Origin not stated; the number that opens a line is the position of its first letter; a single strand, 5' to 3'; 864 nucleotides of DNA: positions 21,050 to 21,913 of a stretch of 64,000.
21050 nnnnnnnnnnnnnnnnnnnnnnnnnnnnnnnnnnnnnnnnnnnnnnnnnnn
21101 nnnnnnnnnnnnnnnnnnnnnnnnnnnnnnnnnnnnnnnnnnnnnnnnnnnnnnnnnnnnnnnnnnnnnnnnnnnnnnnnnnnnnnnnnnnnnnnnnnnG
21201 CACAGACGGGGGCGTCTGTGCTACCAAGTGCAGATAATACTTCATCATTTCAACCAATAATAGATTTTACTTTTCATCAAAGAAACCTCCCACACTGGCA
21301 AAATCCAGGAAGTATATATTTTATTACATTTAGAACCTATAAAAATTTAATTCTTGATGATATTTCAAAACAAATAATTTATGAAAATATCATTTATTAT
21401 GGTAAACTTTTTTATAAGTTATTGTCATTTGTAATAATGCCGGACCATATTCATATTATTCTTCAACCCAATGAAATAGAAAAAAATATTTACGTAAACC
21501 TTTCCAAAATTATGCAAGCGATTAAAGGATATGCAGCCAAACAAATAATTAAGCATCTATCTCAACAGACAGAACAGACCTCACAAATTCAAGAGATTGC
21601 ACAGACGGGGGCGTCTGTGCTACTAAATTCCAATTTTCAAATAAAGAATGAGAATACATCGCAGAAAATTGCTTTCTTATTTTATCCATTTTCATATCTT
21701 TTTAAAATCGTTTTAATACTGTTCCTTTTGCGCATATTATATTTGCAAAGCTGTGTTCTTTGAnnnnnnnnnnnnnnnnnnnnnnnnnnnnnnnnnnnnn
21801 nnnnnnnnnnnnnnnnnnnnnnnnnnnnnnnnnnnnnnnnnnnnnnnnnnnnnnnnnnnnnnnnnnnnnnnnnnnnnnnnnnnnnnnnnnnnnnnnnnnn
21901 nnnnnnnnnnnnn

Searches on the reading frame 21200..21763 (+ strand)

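Call 48: search_protein_families(library=ncbifam, proteins=[window:21200-21763:+], max_evalue=0.1)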
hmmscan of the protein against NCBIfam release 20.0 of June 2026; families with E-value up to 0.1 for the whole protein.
window:21200-21763:+ (187 aa): 3 families
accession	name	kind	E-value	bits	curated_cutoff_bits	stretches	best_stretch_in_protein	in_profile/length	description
NF047646.1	REP_Tyr_transpos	equivalog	6.5e-13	48.8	80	1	31-130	3-101/146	REP-associated tyrosine transposase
NF033573.1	transpos_IS200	equivalog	1.6e-05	25.1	55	1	40-127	14-97/126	IS200/IS605 family transposase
NF004710.0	PRK06048.1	equivalog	0.049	12.1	976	1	66-126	284-342/561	acetolactate synthase large subunit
